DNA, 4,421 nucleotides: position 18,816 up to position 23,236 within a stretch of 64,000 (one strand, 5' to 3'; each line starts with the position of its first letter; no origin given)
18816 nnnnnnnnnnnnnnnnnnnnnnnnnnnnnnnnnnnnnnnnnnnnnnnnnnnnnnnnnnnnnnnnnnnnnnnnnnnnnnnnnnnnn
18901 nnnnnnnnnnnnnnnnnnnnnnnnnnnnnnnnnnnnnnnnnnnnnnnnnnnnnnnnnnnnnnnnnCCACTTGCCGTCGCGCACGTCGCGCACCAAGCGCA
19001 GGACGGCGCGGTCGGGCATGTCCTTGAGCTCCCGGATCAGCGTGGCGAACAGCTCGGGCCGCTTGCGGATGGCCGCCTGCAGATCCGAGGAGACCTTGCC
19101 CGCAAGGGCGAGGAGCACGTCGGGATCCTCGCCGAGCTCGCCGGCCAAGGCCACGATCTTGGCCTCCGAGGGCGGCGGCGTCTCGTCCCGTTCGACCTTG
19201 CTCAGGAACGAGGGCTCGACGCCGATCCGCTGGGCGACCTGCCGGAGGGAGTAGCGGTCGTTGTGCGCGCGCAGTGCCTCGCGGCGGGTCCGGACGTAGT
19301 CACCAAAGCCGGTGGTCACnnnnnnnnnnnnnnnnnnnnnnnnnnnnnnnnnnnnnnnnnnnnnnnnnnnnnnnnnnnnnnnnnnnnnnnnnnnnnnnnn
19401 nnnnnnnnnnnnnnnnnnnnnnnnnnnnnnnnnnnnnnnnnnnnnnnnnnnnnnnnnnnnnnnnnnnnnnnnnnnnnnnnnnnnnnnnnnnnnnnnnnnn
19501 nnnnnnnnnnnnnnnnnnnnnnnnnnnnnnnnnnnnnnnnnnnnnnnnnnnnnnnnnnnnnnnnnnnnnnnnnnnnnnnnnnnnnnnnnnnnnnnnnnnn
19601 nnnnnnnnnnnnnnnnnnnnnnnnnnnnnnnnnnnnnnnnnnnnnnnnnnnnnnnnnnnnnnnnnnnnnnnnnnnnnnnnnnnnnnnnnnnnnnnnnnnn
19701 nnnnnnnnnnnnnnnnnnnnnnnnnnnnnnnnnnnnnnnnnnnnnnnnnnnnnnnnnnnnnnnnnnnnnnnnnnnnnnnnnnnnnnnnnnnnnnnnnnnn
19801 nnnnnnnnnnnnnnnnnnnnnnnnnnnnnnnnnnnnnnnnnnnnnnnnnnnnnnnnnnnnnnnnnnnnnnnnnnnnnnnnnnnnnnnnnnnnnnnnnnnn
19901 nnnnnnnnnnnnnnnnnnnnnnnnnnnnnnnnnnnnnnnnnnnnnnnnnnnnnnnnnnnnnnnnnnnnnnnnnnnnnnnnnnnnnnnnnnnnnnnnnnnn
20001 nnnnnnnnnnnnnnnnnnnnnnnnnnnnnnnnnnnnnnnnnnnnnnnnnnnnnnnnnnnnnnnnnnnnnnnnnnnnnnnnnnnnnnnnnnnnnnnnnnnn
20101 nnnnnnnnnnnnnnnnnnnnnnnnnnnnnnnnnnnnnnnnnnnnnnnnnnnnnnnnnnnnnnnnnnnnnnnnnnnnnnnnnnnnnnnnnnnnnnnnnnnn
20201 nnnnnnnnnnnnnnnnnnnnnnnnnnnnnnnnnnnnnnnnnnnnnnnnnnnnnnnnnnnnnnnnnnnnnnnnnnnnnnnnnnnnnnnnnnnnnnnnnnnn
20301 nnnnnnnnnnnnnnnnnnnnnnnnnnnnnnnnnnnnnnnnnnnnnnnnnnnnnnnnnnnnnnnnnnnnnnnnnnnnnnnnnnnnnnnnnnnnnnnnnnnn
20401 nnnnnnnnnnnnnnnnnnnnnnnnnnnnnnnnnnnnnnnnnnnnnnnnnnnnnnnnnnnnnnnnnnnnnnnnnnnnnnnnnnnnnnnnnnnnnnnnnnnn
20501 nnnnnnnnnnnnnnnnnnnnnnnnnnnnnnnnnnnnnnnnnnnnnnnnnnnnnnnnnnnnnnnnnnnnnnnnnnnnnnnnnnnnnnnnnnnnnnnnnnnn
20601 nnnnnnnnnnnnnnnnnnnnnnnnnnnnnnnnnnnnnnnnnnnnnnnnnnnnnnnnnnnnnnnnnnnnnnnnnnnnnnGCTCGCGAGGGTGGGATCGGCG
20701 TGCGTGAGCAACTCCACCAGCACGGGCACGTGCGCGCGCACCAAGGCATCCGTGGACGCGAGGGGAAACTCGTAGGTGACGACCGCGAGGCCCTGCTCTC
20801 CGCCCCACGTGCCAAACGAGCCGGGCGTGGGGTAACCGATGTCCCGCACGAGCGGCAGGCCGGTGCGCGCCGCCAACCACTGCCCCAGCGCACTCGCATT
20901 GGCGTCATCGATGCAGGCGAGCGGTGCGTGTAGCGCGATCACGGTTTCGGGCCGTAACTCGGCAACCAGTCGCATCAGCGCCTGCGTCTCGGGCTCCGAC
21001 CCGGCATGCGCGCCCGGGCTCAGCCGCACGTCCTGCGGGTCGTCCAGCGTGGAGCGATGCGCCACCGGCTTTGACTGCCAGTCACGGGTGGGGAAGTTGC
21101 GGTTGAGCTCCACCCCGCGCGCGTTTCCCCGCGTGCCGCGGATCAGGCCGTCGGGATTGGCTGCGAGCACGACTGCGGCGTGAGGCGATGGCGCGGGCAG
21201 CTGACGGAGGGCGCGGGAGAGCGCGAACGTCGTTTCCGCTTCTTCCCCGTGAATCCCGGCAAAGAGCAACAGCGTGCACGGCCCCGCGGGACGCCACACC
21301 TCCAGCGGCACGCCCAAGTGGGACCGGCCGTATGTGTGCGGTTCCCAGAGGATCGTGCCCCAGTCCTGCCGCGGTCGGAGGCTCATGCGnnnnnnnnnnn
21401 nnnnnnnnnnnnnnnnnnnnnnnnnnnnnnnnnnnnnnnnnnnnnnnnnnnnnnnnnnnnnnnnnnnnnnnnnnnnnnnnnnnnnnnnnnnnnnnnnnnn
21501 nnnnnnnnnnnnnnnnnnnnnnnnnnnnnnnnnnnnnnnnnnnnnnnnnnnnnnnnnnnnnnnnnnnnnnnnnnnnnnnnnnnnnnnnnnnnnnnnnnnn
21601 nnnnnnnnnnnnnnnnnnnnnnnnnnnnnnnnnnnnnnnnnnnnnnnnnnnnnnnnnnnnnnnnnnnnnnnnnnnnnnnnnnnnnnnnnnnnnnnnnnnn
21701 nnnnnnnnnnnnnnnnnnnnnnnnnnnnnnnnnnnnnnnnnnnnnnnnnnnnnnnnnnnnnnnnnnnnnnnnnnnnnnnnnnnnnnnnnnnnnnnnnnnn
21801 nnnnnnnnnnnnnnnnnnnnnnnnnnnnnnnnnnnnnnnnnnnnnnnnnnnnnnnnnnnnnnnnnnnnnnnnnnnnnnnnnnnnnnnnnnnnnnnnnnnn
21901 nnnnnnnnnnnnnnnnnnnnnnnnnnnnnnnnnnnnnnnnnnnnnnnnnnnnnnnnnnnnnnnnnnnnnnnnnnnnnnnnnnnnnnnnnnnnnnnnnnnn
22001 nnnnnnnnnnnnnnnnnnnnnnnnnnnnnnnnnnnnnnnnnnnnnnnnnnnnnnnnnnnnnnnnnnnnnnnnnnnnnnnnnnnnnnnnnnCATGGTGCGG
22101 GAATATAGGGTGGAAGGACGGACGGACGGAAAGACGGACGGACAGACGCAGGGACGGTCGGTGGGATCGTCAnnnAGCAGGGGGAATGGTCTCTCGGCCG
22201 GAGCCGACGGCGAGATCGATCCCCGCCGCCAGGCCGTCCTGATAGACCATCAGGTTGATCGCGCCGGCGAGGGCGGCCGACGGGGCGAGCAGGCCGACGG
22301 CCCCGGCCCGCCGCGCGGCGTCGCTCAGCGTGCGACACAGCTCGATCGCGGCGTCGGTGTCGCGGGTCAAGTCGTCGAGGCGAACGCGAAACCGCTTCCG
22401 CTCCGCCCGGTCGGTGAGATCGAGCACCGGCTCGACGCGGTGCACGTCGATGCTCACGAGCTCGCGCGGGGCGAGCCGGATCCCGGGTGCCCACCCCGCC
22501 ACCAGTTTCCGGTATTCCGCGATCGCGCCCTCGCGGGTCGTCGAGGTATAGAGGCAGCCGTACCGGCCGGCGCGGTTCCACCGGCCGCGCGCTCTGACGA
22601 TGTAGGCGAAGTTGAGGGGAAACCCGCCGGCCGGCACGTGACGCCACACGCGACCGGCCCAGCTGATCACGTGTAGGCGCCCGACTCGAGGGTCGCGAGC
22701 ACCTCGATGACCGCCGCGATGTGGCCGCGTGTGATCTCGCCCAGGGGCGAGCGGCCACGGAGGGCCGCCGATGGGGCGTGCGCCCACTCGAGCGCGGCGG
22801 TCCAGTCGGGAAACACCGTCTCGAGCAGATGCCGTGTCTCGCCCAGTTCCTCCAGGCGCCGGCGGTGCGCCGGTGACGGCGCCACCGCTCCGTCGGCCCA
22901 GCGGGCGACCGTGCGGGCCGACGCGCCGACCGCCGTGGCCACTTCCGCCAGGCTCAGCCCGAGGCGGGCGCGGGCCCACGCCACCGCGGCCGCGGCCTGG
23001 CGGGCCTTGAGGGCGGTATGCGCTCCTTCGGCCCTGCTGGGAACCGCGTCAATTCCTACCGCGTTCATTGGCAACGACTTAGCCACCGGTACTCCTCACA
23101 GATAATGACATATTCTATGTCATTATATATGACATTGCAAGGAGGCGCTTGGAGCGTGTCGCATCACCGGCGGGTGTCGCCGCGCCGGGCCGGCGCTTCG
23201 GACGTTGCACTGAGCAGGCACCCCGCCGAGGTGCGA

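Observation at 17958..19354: Self-contained XRE regulator + 329-aa unknown protein cassette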

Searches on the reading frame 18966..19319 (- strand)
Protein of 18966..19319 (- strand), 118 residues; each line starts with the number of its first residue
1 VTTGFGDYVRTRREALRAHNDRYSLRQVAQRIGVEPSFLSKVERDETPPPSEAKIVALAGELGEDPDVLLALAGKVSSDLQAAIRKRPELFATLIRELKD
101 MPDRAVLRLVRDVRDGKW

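Call 3: search_protein_families(library=pfam, proteins=[window:18966-19319:-], max_evalue=1)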
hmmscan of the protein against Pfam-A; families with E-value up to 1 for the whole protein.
window:18966-19319:- (118 aa): 6 families
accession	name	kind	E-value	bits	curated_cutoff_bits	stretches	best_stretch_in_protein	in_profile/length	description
PF13560.12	HTH_31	-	3.8e-09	37.2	27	1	5-69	2-61/64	Helix-turn-helix domain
PF01381.28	HTH_3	-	3.5e-06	27.4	23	1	23-69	10-55/55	Helix-turn-helix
PF12844.13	HTH_19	-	0.00021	21.6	30.2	1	23-74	13-63/64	Helix-turn-helix domain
PF13936.12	HTH_38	-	0.0094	16.1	27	1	12-37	10-35/44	Helix-turn-helix domain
PF13384.12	HTH_23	-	0.014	15.6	24.6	1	9-37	4-32/50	Homeodomain-like domain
PF07374.17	DUF1492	-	0.14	12.8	21.5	1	69-110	27-67/100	Protein of unknown function (DUF1492)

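Call 4: search_protein_families(library=ncbifam, proteins=[window:18966-19319:-], max_evalue=1)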
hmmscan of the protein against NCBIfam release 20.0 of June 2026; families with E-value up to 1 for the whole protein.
window:18966-19319:- (118 aa): 3 families
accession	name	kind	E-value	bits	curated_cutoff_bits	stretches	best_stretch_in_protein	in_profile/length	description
NF046032.1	TransRegSlrRBacil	equivalog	0.021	14.9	250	1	21-51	13-43/149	HTH-type transcriptional regulator SlrR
TIGR02612.1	mob_myst_A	hypoth_equivalog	0.028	14.3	122.6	1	8-47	29-63/150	mobile mystery protein A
NF007257.0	PRK09706.1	subfamily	0.036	13.9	101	1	5-62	6-57/135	transcriptional repressor DicA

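Call 5: search_protein_families(library=padloc, proteins=[window:18966-19319:-], max_evalue=1)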
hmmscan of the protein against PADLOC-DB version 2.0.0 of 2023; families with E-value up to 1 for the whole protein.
window:18966-19319:- (118 aa): 4 families
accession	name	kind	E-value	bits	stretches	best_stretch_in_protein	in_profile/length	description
PDLC04142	capH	-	9.6e-10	37.5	1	1-112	3-93/103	capH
PDLC03312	MTase_II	-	0.00012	18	1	8-86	64-136/1344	Type II methyltransferase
PDLC02926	HTH_VI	-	0.0014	16.9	1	21-72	13-63/92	-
PDLC03949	RmrA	-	0.022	11.6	1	22-85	15-77/363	-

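Call 33: search_protein_families(library=phrogs, proteins=[window:18966-19319:-], max_evalue=1)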
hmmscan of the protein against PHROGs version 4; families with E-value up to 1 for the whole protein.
window:18966-19319:- (118 aa): 21 families
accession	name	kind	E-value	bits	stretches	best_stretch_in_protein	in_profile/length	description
phrog_8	-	transcription regulation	3.8e-07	30.9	1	6-77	163-223/346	transcriptional regulator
phrog_638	-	transcription regulation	4.4e-06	27.6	1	15-73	10-67/145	transcriptional regulator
phrog_6223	-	transcription regulation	0.00027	21.9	1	16-58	11-53/73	transcriptional repressor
phrog_4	-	transcription regulation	0.00032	20.8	1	17-76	144-198/400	transcriptional repressor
phrog_5823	-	transcription regulation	0.00047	20.4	1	6-77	8-74/404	transcriptional regulator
phrog_3949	-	transcription regulation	0.0024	18.9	1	24-85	28-88/161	transcriptional repressor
phrog_2439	-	transcription regulation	0.0026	17.7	1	21-73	19-70/367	transcriptional regulator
phrog_2328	-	transcription regulation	0.0097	16.7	1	24-67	30-72/128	transcriptional repressor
phrog_1373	-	transcription regulation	0.014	16.4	1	25-80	79-133/166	transcriptional regulator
phrog_4836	-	transcription regulation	0.015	15.9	1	8-80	79-143/194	CII-like regulator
phrog_2967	-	transcription regulation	0.016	15.8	1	14-77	17-77/225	transcriptional regulator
phrog_26479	-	unknown function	0.019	15.8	1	23-54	4-35/56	-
phrog_37705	-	unknown function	0.02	15.5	1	30-74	28-72/278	-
phrog_4441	-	DNA, RNA and nucleotide metabolism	0.042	15.1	1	15-76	11-73/98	HTH DNA binding protein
phrog_5301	-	transcription regulation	0.067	14.4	1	17-90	15-90/132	transcriptional repressor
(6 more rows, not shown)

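Call 70: find_homologous_proteins(query=window:18966-19319:-)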
Query window:18966-19319:- (118 aa): 4767 proteins with E <= 0.001 among 4949 candidates; the best 120 are listed.
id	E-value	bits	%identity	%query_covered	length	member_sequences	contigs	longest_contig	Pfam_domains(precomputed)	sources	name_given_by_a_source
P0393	1.0e-64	233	95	100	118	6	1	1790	PF12844.14,PF01381.29,PF13560.13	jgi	-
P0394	8.6e-59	214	89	100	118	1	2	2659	PF12844.14,PF01381.29,PF13560.13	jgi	-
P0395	9.7e-59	214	89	100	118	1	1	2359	PF01381.29,PF13560.13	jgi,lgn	-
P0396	8.7e-57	208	86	100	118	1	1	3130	PF01381.29,PF13560.13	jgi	jgi:transcriptional regulator with XRE-family HTH domain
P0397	9.5e-57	208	87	100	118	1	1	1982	PF01381.29,PF13560.13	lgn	-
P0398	3.1e-56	206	86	100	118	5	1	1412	PF01381.29,PF13560.13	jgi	jgi:transcriptional regulator with XRE-family HTH domain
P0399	3.5e-56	206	87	97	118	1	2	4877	PF12844.14,PF01381.29,PF13560.13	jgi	jgi:transcriptional regulator with XRE-family HTH domain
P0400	3.5e-56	206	86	100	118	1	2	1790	PF01381.29,PF13560.13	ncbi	-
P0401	3.7e-56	206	83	100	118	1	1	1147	PF01381.29,PF13560.13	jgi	-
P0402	5.7e-56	205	86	100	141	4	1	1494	PF01381.29,PF13560.13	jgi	jgi:transcriptional regulator with XRE-family HTH domain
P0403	8.6e-56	205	82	100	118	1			PF12844.14,PF01381.29,PF13560.13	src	-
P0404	1.0e-55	204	85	100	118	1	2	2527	PF12844.14,PF01381.29,PF13560.13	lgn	-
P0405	1.1e-55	204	85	100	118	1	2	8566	PF01381.29,PF13560.13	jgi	jgi:transcriptional regulator with XRE-family HTH domain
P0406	1.2e-55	204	84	100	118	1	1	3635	PF01381.29,PF13560.13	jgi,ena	-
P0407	1.2e-55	204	85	100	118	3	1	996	PF01381.29,PF13560.13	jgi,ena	-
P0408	1.4e-55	204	85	100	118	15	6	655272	PF01381.29,PF13560.13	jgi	jgi:HTH-type transcriptional regulator, competence development regulator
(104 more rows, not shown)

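Call 71: find_encoding_contigs(protein=P0408, flank=7000, max_places=4)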
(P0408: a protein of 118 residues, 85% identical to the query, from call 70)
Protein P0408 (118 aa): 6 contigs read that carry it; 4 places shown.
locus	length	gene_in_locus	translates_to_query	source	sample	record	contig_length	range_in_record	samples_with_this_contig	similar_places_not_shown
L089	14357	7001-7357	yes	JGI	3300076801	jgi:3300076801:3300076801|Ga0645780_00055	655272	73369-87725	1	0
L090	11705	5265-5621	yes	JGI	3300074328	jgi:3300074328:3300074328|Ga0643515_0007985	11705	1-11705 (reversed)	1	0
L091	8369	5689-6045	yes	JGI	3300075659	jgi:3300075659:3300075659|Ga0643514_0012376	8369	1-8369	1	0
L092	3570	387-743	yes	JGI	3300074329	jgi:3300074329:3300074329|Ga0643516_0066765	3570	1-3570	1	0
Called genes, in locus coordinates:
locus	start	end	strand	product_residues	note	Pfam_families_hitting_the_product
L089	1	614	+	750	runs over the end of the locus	PF00069:Pkinase, PF07714:PK_Tyr_Ser-Thr, PF00515:TPR_1 (faint), PF07719:TPR_2 (faint), PF14559:TPR_19 (faint), PF21033:RMD1-3 (faint), PF13414:TPR_11 (faint), PF13432:TPR_16 (weak), +4 more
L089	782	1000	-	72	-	PF07719:TPR_2 (faint), PF13432:TPR_16, PF00515:TPR_1 (weak)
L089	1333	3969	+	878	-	PF00069:Pkinase, PF01636:APH (faint), PF07714:PK_Tyr_Ser-Thr, PF00930:DPPIV_N (faint), PF26549:Tricorn_N, PF26550:Tricorn_2nd, PF07676:PD40 (weak), PF26549:Tricorn_N, +3 more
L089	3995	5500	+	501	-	PF18565:Glyco_hydro2_C5, PF07745:Glyco_hydro_53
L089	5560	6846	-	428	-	PF02743:dCache_1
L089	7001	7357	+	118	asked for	PF13560:HTH_31, PF01381:HTH_3 (weak)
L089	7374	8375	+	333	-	-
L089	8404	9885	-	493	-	PF02600:DsbB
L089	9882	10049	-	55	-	-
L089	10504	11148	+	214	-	PF00111:Fer2 (weak), PF13085:Fer2_3 (weak), PF01799:Fer2_2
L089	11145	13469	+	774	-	PF01315:Ald_Xan_dh_C, PF02738:MoCoBD_1, PF20256:MoCoBD_2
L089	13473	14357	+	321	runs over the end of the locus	PF00941:FAD_binding_5, PF03450:CO_deh_flav_C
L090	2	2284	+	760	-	?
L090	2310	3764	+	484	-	PF18565:Glyco_hydro2_C5, PF07745:Glyco_hydro_53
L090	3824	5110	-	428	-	PF02743:dCache_1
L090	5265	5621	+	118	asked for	PF13560:HTH_31, PF01381:HTH_3 (weak)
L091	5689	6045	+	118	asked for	PF13560:HTH_31, PF01381:HTH_3 (weak)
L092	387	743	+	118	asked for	PF13560:HTH_31, PF01381:HTH_3 (weak)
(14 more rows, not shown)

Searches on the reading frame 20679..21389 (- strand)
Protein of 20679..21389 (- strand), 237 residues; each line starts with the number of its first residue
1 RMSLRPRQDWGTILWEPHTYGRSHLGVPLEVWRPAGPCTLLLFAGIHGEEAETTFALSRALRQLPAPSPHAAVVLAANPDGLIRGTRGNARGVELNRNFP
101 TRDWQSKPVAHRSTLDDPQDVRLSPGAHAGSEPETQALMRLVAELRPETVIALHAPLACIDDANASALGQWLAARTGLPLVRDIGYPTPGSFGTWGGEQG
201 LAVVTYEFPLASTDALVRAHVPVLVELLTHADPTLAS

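Call 92: search_protein_families(library=pfam, proteins=[window:20679-21389:-], max_evalue=0.001)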
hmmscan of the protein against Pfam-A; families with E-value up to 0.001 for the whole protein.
window:20679-21389:- (237 aa): 2 families
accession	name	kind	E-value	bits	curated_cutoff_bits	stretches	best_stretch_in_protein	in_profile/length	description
PF00246.29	Peptidase_M14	-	1.2e-09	38.7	21.6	1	44-155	53-183/286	Zinc carboxypeptidase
PF24827.1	AstE_AspA_cat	-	1.7e-08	34.7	25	1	39-105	4-70/192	Succinylglutamate desuccinylase/Aspartoacylase catalytic domain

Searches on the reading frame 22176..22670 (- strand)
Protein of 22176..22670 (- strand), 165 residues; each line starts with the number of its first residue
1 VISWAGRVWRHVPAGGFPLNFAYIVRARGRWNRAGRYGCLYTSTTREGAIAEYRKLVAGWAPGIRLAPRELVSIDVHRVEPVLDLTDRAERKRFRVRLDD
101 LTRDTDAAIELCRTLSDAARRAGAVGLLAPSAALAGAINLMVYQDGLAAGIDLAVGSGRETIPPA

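Call 92: search_protein_families(library=pfam, proteins=[window:22176-22670:-], max_evalue=0.001)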
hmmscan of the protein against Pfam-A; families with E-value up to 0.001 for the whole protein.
window:22176-22670:- (165 aa): 1 family
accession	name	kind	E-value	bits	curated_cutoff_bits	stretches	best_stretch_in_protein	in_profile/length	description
PF08808.17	RES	-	1.6e-15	57.9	23.2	1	19-144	15-137/157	RES domain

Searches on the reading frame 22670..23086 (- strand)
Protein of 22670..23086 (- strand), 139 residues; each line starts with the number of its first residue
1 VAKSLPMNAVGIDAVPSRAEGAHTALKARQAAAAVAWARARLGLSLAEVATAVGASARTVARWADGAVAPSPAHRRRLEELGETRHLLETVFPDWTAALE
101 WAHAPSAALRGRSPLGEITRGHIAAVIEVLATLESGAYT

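Call 92: search_protein_families(library=pfam, proteins=[window:22670-23086:-], max_evalue=0.001)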
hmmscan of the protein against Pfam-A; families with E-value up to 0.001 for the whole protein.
window:22670-23086:- (139 aa): 4 families
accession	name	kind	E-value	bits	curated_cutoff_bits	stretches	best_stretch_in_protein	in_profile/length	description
PF13384.12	HTH_23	-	9.7e-05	22.5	24.6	1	33-64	8-38/50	Homeodomain-like domain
PF09722.15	Xre_MbcA_ParS_C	-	0.00021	21.6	24.5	1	88-136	2-51/51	Antitoxin Xre/MbcA/ParS C-terminal toxin-binding domain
PF13560.12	HTH_31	-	0.00035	21.3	27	1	32-78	3-50/64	Helix-turn-helix domain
PF01381.28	HTH_3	-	0.00099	19.5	23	0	37-73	3-39/55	Helix-turn-helix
